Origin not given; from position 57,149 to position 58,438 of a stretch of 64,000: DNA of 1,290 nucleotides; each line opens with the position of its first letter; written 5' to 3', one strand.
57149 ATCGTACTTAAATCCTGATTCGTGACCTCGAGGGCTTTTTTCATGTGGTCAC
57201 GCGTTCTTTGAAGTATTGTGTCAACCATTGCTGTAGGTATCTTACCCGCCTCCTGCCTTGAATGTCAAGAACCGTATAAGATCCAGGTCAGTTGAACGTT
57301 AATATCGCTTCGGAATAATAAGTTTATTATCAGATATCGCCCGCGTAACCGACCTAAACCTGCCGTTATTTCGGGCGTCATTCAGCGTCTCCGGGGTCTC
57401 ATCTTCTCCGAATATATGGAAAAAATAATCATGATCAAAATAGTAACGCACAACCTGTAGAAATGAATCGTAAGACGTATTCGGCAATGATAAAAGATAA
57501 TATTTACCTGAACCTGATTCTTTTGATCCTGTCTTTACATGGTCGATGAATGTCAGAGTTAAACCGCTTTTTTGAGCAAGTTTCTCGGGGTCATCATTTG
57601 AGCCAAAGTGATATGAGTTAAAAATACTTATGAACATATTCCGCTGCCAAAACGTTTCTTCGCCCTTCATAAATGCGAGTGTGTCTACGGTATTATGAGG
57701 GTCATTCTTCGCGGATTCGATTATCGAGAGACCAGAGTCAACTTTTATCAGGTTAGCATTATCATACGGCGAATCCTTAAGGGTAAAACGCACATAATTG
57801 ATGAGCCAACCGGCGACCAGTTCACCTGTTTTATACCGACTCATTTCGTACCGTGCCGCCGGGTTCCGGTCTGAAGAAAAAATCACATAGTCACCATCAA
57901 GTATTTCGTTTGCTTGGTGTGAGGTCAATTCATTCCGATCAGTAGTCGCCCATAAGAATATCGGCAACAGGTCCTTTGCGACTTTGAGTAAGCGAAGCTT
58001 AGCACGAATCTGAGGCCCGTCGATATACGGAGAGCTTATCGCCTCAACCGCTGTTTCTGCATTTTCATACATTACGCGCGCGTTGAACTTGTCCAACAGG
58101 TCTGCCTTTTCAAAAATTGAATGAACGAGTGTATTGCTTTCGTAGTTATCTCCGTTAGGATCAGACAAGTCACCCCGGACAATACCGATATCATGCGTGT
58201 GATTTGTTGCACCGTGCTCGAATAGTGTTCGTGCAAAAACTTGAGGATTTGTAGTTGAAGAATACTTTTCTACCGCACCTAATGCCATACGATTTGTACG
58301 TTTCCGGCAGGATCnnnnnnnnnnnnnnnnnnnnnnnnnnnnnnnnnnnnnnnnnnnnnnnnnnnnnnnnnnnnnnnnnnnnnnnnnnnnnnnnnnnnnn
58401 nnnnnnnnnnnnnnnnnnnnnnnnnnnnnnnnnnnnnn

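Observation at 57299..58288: Unknown 329-aa protein replaces pyrH inside the conserved rpsB-tsf-pyrH-frr cluster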

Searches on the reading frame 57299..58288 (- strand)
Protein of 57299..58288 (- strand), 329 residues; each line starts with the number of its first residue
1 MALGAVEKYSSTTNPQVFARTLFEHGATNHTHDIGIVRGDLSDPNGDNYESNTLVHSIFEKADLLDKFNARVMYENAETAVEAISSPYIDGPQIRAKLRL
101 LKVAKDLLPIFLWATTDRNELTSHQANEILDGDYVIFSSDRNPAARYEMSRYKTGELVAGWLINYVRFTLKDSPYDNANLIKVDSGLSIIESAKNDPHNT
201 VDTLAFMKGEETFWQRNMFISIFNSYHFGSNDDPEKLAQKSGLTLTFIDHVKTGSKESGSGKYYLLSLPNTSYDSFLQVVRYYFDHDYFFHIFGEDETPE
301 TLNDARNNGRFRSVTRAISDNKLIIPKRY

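Call 3: search_protein_families(library=pfam, proteins=[window:57299-58288:-], max_evalue=1)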
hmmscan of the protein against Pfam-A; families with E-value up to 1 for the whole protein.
window:57299-58288:- (329 aa): 0 families

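Call 4: search_protein_families(library=ncbifam, proteins=[window:57299-58288:-], max_evalue=10)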
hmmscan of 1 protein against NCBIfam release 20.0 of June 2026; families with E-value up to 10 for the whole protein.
window:57299-58288:- (329 aa): 0 families

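Call 5: search_solved_structures(query=window:57299-58288:-, max_evalue=10)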
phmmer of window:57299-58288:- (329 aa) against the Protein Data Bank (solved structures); distinct sequences matched with E-value up to 10: 1.
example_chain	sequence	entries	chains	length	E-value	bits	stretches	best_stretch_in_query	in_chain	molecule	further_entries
3zpj_A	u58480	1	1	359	0.67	12.3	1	27-98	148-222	TON_1535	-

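Call 6: find_homologous_proteins(query=window:57299-58288:-, max_evalue=0.001)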
Query window:57299-58288:- (329 aa): 1 proteins with E <= 0.001 among 1169 candidates.
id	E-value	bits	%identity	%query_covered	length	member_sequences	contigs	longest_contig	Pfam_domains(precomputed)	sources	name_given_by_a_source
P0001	1.1e-219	746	100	100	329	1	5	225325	-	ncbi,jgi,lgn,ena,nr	ncbi:MAG TPA: hypothetical protein VMR81_01025 [Patescibacteria group bacterium]|nr:hypothetical pro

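Call 10: find_encoding_contigs(protein=P0001, flank=10000, max_places=6)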
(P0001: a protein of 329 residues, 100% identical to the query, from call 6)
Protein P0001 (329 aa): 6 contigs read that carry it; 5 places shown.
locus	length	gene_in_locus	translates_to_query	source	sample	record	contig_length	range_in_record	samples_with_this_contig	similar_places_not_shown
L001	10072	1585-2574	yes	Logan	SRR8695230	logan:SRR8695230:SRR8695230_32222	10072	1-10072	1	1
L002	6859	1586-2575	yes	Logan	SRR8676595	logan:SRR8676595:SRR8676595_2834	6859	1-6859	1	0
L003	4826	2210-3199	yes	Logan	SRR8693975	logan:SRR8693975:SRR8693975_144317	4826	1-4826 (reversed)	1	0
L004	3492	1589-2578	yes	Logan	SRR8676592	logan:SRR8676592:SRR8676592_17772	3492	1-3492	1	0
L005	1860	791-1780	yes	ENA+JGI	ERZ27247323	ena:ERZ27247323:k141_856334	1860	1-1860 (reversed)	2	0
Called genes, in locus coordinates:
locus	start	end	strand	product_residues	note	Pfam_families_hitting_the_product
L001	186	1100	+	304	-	PF00318:Ribosomal_S2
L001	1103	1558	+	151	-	PF00889:EF_TS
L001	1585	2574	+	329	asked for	-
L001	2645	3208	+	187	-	PF01765:RRF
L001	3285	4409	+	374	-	PF02163:Peptidase_M50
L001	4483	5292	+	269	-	PF18915:DUF5667 (weak)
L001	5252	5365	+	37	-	-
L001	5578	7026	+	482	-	PF00587:tRNA-synt_2b, PF03129:HGTP_anticodon, PF09180:ProRS-C_1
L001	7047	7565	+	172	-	-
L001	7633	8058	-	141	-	-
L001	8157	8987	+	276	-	-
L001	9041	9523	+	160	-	PF04008:Adenosine_kin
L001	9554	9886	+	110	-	PF11969:DcpS_C, PF01230:HIT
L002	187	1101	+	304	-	PF00318:Ribosomal_S2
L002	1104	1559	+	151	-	PF00889:EF_TS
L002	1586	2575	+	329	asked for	-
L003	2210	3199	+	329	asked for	-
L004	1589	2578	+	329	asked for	-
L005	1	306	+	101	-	?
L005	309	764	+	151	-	PF00889:EF_TS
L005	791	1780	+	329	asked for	-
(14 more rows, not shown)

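Call 15: search_protein_representatives(protein=window:57299-58288:-)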
Query: 329 residues. Proteins with E-value up to 0.001 (for the whole library): 3; up to 1e-10: 2; up to 1e-30: 1. The best 3 are listed.
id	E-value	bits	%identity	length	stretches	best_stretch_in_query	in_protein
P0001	3.5e-220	745.9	100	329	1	1-329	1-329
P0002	1.5e-24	103.2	40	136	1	194-327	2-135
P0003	1.0e-09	54.5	28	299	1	10-224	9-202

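Call 18: find_encoding_contigs(protein=P0003, flank=8000, max_places=6)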
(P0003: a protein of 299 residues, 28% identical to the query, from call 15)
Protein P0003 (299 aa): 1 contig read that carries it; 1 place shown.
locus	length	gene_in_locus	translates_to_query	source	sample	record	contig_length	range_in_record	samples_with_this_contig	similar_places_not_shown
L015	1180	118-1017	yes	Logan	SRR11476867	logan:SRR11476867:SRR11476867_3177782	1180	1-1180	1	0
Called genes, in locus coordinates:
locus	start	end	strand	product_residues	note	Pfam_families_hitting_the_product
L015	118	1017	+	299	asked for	-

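Call 19: find_encoding_contigs(protein=P0002, flank=8000, max_places=6)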
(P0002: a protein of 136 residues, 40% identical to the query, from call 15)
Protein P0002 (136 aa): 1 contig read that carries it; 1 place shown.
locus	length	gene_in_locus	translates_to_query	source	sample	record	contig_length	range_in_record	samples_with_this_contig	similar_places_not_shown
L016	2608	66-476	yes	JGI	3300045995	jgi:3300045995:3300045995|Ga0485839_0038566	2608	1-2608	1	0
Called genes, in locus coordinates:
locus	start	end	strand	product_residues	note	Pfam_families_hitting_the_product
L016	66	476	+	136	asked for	-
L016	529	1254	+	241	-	-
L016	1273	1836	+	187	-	PF01765:RRF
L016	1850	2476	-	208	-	-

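Call 28: search_protein_families(library=pfam, proteins=[L016:529-1254:+, L016:1850-2476:-, P0003], max_evalue=1)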
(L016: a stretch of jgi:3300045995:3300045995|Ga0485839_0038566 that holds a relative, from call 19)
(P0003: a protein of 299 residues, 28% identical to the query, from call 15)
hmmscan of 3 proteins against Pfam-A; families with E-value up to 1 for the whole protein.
L016:529-1254:+ (241 aa): 0 families

L016:1850-2476:- (208 aa): 0 families

P0003 (299 aa): 0 families

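Call 32: predict_structure(alignment_id=A2)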
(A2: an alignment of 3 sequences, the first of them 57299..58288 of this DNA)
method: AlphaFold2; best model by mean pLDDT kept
length: 329 residues; sequences in the alignment: 3
mean_pLDDT: 53.5   pTM: 0.48
mean pLDDT of the five models: 53.5, 51.3, 46.7, 45.3, 40.6
residues with pLDDT >= 90: 0; 70-90: 60; 50-70: 129; < 50: 140
segments of 3 or more residues with pLDDT < 50: 1-13, 15-59, 61-95, 138-147, 171-186, 254-260, 321-329
pLDDT, mean of each block of 10 residues (from residue 1): 25 45 37 30 32 46 41 38 30 49 63 55 65 54 45 64 57 38 45 52 63 66 67 74 74 46 72 77 79 68 72 64 34
secondary structure, 60 per line:
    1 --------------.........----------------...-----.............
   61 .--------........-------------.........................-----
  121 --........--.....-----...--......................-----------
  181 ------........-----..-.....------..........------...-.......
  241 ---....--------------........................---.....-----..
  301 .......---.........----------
elements in order: H15-23 E40-42 E48-50 H51-61 H70-77 H91-115 H123-130 E133-137 E148-153 H154-169 H187-194 H203-207 E214-223 H234-240 E244-247 E262-269 H270-285 E289-293 H299-307 E311-313 H314-319

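Call 35: find_related_loci(query=A1, collection=metagenome_contigs, flank=8000)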
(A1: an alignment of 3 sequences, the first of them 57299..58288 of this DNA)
Query A1 (329 aa) in metagenome_contigs; peptide patterns used: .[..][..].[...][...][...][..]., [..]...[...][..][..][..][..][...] (x = any residue, [..] = any of these).
186 stretches matched a pattern; 1 encode a relative of the query (tblastn E <= 1e-3); 1 distinct loci.
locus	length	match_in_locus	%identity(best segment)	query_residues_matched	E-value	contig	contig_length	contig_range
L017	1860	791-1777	100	1-329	0e+0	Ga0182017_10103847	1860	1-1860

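Call 36: find_related_loci(query=A1, collection=viral_contigs, flank=8000)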
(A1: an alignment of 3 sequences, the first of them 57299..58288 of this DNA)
Query A1 (329 aa) in viral_contigs; peptide patterns used: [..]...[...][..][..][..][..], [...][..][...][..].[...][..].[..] (x = any residue, [..] = any of these).
72 stretches matched a pattern, but none encodes a relative of the query by tblastn (E <= 1e-3).

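Call 37: search_protein_families(library=phrogs, proteins=[window:57299-58288:-, P0003, L016:529-1254:+], max_evalue=1)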
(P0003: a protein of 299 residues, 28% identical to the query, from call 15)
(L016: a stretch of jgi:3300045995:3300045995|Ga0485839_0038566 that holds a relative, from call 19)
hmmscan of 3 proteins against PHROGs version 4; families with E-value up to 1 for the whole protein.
window:57299-58288:- (329 aa): 0 families

P0003 (299 aa): 0 families

L016:529-1254:+ (241 aa): 1 family
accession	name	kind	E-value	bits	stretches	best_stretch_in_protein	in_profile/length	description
phrog_36264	-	unknown function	0.58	11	0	22-35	4-17/34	-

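Call 38: search_protein_families(library=padloc, proteins=[window:57299-58288:-, P0003, L016:529-1254:+], max_evalue=1)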
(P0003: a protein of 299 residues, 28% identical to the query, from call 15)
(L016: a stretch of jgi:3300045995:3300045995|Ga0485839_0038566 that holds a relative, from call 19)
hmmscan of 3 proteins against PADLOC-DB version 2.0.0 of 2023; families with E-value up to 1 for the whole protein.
window:57299-58288:- (329 aa): 0 families

P0003 (299 aa): 0 families

L016:529-1254:+ (241 aa): 0 families

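Call 59: find_homologous_proteins(query=A1, max_evalue=0.1)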
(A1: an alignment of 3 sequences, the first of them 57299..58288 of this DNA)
Query A1 (3 sequences) (329 aa, profile of the alignment): 3 proteins with E <= 0.1 among 6361 candidates.
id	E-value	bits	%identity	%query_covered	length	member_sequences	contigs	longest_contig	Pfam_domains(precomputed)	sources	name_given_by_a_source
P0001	1.2e-159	549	100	100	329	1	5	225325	-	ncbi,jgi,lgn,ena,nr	ncbi:MAG TPA: hypothetical protein VMR81_01025 [Patescibacteria group bacterium]|nr:hypothetical pro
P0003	2.3e-148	512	27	64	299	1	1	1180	-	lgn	-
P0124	7.5e-114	398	23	57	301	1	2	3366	-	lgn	-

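Call 60: find_encoding_contigs(protein=P0124, flank=5000, max_places=4)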
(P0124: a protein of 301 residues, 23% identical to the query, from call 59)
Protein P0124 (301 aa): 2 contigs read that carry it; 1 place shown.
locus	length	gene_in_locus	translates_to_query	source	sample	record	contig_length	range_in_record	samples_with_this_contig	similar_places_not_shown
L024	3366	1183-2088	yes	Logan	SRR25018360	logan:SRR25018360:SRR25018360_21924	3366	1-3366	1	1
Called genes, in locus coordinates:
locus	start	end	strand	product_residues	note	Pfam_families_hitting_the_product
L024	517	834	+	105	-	PF05973:Gp49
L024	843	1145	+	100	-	PF01381:HTH_3, PF12844:HTH_19 (weak)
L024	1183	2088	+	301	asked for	-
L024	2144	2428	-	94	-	-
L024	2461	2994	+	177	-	PF20603:Bact_hydrolase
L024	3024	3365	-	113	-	?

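Call 64: search_solved_structures(query=A3, max_evalue=10)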
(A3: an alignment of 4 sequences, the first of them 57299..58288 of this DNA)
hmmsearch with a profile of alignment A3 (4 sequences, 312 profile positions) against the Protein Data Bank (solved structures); distinct sequences matched with E-value up to 10: 17.
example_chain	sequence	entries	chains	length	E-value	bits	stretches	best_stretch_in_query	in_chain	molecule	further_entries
1a1a_A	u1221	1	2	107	0.53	12.9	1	234-270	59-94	C-SRC TYROSINE KINASE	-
1p13_A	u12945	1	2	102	0.7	12.5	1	235-270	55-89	Proto-oncogene tyrosine-protein kinase Src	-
11zw_N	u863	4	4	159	0.71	12.5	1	184-219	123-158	Kappa light chain nanobody | anti-kappa light chain nanobody | anti-kappa nanobody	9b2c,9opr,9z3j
1nzl_A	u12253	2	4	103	0.72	12.4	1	235-271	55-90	Tyrosine-protein kinase transforming protein SRC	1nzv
1sha_A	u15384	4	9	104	0.73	12.4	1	235-271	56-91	V-SRC SH2 DOMAIN | SRC TYROSINE KINASE SH2 DOMAIN | SRC SH2 DOMAIN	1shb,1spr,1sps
1is0_A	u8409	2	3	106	0.75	12.4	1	235-271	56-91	Tyrosine-protein kinase transforming protein SRC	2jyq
1a07_A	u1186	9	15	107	0.79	12.3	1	235-270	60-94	C-SRC TYROSINE KINASE | HUMAN SRC | C-SRC TYROSINE KINASE SH2 DOMAIN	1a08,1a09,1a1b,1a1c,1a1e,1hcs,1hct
1o41_A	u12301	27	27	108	0.83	12.2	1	235-271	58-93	PROTO-ONCOGENE TYROSINE-PROTEIN KINASE SRC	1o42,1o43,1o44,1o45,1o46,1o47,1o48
1skj_A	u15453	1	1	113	0.84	12.2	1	235-271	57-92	PP60 V-SRC TYROSINE KINASE TRANSFORMING PROTEIN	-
1bkm_A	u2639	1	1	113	0.85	12.2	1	235-271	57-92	PP60 V-SRC TYROSINE KINASE TRANSFORMING PROTEIN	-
1bkl_A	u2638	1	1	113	0.85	12.2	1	235-271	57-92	PP60 V-SRC TYROSINE KINASE TRANSFORMING PROTEIN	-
4f59_A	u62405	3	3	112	1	11.9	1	216-271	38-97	Proto-oncogene tyrosine-protein kinase Src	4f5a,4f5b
4wfq_A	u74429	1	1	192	1.2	11.7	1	146-192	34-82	Suppressor of stem-loop protein 1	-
8vcg_A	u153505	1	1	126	1.2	11.7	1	215-271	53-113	Isoform 3 of Proto-oncogene tyrosine-protein kinase Src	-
8vcf_A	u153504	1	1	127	1.2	11.7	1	215-271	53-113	Isoform 3 of Proto-oncogene tyrosine-protein kinase Src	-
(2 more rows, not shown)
